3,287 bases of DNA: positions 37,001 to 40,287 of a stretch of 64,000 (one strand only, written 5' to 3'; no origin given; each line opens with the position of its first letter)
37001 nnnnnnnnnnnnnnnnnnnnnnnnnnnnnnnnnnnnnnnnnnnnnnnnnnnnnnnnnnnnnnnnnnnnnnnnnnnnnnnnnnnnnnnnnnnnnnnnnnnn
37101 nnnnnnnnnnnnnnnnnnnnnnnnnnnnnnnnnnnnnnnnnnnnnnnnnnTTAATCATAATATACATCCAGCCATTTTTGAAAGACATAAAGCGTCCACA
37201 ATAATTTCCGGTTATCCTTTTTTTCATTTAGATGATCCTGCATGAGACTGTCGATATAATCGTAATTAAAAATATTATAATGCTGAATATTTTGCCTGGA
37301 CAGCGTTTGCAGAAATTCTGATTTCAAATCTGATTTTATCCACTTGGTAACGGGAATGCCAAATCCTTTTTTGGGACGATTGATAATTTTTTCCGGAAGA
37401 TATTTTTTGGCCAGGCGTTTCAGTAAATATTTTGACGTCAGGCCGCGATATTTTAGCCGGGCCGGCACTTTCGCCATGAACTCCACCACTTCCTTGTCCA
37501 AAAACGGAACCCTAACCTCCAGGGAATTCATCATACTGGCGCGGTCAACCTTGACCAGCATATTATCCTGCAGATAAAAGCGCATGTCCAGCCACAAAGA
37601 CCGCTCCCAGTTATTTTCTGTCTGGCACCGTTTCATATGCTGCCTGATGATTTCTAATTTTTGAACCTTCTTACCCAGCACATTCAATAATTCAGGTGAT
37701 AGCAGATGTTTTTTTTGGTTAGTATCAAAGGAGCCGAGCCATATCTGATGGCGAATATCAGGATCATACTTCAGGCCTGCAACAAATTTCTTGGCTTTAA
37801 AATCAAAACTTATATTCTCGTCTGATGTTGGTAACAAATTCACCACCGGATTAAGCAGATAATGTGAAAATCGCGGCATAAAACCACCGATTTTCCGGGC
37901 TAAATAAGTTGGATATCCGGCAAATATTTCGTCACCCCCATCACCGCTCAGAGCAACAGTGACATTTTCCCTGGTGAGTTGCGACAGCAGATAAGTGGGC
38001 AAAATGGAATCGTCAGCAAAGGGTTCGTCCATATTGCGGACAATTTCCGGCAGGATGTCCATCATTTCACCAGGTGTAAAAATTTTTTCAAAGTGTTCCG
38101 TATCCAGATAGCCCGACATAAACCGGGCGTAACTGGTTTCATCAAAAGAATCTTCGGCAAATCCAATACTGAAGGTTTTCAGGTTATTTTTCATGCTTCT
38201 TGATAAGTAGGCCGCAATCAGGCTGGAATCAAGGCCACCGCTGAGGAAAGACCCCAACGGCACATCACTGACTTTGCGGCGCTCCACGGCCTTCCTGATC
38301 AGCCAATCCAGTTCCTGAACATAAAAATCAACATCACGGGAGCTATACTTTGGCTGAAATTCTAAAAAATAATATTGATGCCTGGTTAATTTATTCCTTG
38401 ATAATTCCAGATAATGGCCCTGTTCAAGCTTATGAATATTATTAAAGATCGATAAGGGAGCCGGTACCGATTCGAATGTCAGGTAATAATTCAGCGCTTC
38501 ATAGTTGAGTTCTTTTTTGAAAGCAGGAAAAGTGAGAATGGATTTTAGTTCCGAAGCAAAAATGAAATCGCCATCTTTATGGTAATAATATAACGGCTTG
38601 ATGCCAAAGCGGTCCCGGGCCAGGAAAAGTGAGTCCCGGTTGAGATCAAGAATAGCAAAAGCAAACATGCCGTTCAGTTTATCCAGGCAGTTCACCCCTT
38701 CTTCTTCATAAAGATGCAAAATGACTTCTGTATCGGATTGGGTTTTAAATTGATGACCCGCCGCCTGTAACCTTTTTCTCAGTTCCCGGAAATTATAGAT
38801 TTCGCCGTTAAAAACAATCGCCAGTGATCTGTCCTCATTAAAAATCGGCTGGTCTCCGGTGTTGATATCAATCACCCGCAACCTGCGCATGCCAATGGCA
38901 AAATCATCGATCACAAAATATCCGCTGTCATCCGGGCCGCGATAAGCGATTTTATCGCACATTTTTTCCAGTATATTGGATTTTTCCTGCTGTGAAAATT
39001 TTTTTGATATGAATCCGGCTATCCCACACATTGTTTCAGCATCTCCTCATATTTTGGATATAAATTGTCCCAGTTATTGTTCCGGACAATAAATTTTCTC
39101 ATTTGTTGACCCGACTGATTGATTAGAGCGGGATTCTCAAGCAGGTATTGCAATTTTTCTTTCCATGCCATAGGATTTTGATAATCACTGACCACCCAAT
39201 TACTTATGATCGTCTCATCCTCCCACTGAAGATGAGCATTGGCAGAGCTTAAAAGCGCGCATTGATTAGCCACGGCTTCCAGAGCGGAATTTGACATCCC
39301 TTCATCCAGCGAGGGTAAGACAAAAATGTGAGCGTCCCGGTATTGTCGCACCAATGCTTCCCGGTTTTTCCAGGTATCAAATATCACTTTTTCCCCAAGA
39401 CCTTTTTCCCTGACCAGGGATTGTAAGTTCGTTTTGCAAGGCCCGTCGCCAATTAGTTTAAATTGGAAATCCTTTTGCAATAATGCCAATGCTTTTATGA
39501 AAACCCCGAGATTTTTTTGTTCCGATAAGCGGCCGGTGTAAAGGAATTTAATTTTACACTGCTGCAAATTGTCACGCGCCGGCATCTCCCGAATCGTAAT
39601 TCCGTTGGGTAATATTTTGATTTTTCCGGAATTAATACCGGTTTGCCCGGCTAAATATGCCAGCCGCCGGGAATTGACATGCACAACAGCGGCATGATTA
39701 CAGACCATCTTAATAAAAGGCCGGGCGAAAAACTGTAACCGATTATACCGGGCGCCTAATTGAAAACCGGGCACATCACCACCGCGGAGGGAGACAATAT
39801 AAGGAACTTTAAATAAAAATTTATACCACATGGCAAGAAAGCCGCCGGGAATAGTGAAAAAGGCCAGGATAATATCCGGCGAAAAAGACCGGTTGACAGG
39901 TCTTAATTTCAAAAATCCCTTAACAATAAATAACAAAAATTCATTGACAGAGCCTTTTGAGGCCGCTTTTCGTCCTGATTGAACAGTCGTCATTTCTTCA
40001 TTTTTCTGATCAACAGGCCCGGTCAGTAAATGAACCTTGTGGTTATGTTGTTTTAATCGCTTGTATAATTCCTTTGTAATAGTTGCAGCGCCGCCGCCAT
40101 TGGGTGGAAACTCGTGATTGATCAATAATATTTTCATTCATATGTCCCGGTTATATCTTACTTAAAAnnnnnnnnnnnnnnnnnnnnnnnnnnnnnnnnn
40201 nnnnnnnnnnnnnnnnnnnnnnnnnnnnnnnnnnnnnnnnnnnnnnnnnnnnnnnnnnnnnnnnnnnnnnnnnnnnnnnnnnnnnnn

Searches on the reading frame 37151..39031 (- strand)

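Call 5: search_protein_families(library=pfam, proteins=[window:37151-39031:-], max_evalue=0.01)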
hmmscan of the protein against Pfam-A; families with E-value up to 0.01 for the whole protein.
window:37151-39031:- (626 aa): 4 families
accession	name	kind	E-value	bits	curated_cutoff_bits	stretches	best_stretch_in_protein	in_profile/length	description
PF00733.27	Asn_synthase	-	1.1e-99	334.9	21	1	241-621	2-353/354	Asparagine synthase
PF13537.11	GATase_7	-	7.1e-50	168.6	25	1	49-166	2-122/123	Glutamine amidotransferase domain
PF13522.11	GATase_6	-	4.3e-43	146.9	27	1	33-161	1-130/130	Glutamine amidotransferase domain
PF12481.13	DUF3700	-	0.003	17.5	27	1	115-163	125-174/228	Aluminium induced protein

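Call 6: search_protein_families(library=ncbifam, proteins=[window:37151-39031:-], max_evalue=0.01)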
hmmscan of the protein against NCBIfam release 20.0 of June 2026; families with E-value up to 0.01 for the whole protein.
window:37151-39031:- (626 aa): 10 families
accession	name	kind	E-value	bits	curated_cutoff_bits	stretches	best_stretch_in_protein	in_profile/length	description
TIGR03108.1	eps_aminotran_1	hypoth_equivalog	8.7e-176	586.3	816.9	1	1-621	1-625/628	XrtA/PEP-CTERM system amidotransferase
TIGR01536.1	asn_synth_AEB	equivalog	3e-158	528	267.1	1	2-557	1-517/517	asparagine synthase (glutamine-hydrolyzing)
TIGR03104.1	trio_amidotrans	equivalog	4.1e-129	431.5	570.1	2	1-376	1-383/589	N-acetylglutaminylglutamine amidotransferase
NF006949.0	PRK09431.1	equivalog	1.6e-105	353.7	499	3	1-167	1-167/554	asparagine synthase B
NF033535.1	lass_lactam_cya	exception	1.4e-71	242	525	2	1-371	1-377/668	lasso peptide isopeptide bond-forming cyclase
NF001484.0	PRK00331.1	subfamily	3.4e-17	62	381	1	62-168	87-201/601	isomerizing glutamine--fructose-6-phosphate transaminase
NF033561.1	macrolact_Ik_Al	subfamily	2.3e-16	59.5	300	1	124-379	82-340/561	albusnodin/ikarugamycin family macrolactam cyclase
TIGR01135.1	glmS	equivalog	7.8e-16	57.7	418.05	1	62-168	86-200/607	glutamine--fructose-6-phosphate transaminase (isomerizing)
TIGR01134.1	purF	equivalog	8.5e-13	48.4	350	1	60-162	84-196/432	amidophosphoribosyltransferase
TIGR00552.1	nadE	equivalog_domain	0.0046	16.2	63.65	0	237-281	5-47/251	NAD(+) synthase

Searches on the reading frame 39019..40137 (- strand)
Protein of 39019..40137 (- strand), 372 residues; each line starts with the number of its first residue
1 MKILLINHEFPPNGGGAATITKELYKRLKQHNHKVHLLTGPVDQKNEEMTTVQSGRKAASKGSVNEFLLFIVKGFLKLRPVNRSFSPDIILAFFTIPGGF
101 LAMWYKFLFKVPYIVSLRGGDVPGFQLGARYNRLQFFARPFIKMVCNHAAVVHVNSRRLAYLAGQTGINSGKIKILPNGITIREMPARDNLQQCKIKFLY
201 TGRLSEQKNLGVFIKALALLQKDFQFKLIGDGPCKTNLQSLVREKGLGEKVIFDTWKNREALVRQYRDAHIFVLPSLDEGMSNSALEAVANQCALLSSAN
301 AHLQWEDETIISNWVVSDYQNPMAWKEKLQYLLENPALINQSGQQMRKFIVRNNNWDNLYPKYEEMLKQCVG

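Call 5: search_protein_families(library=pfam, proteins=[window:39019-40137:-], max_evalue=0.01)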
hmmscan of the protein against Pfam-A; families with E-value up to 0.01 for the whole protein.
window:39019-40137:- (372 aa): 7 families
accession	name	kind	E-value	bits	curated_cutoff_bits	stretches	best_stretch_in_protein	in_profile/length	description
PF00534.26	Glycos_transf_1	-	1.3e-22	80.6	26.4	1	187-348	7-171/172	Glycosyl transferases group 1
PF13692.12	Glyco_trans_1_4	-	8e-21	75.2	27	1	197-335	3-142/142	Glycosyl transferases group 1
PF13439.12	Glyco_transf_4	-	5.6e-17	62.7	28.5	1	15-181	2-167/170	Glycosyltransferase Family 4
PF13579.12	Glyco_trans_4_4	-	7.3e-14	52.8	29.7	1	15-179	1-158/158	Glycosyl transferase 4-like domain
PF20706.3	GT4-conflict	-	5.6e-07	29.3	26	1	179-357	180-379/385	Family 4 Glycosyltransferase in conflict systems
PF13477.12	Glyco_trans_4_2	-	3.8e-06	27.5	23.4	1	19-155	11-138/139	Glycosyl transferase 4-like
PF13524.12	Glyco_trans_1_2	-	0.00027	21.3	25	1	213-358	5-137/144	Glycosyl transferase-like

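Call 6: search_protein_families(library=ncbifam, proteins=[window:39019-40137:-], max_evalue=0.01)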
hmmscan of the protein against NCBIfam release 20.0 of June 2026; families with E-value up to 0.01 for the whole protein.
window:39019-40137:- (372 aa): 29 families (the best 25 are shown)
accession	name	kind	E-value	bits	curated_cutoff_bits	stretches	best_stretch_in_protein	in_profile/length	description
NF050063.1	ProtGlycPglJ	equivalog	5.3e-19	68.6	500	1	15-341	14-338/363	N-acetylgalactosamine-N,N'-diacetylbacillosaminyl-diphospho-undecaprenol 4-alpha-N-acetylgalactosaminyltransferase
TIGR03088.1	stp2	hypoth_equivalog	3.5e-18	65.8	409.05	1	129-369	124-372/374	TIGR03088 family PEP-CTERM/XrtA system glycosyltransferase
NF047684.1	TeichurnBiosyTuaC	equivalog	2.7e-16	59.5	550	1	83-299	105-320/391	teichuronic acid biosynthesis protein TuaC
NF046085.1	XrtY_assoc_Gly1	equivalog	9.7e-15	54.3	400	1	102-370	115-384/387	XrtY-associated glycosyltransferase XYAG1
TIGR02149.1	glgA_Coryne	subfamily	8.7e-14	51.4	302.4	1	1-369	1-389/391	glycogen synthase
NF038295.1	EPS_HpsP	equivalog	3.9e-13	49.2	550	1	110-359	117-376/388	hormogonium polysaccharide biosynthesis glycosyltransferase HpsP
NF038229.1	Glyco4_Geo_Pelo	equivalog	6.1e-13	48.5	400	1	83-366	52-332/338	GPMC system family 4 glycosyltransferase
NF007396.0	PRK09922.1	equivalog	6.6e-13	48.3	385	1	165-298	152-289/361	lipopolysaccharide 1,6-galactosyltransferase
TIGR03999.1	thiol_BshA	equivalog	1.9e-12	46.8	273.7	1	13-370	10-373/375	N-acetyl-alpha-D-glucosaminyl L-malate synthase BshA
TIGR04157.1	glyco_rSAM_CFB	subfamily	1.2e-11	44.3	400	1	150-366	172-405/406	TIGR04157 family glycosyltransferase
NF041876.1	EPS_EpsE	equivalog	3.8e-11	42.9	400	1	170-353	185-379/389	exopolysaccharide biosynthesis GT4 family glycosyltransferase EpsE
NF007640.0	PRK10307.1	subfamily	1.4e-09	37.4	276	1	131-368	154-405/411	WcaI family glycosyltransferase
TIGR03449.1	mycothiol_MshA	equivalog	2.2e-09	36.7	462.5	1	195-357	220-390/406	D-inositol-3-phosphate glycosyltransferase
NF050056.1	ProtGlycPglH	equivalog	2.7e-09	36.6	600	1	173-341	159-325/354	GalNAc-alpha-(1->4)-GalNAc-alpha-(1->3)-diNAcBac-PP-undecaprenol alpha-1,4-N-acetyl-D-galactosaminyltransferase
NF038255.1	exopoly_VpsD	equivalog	2e-08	33.5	300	1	174-370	180-379/381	VpsD family glycosyltransferase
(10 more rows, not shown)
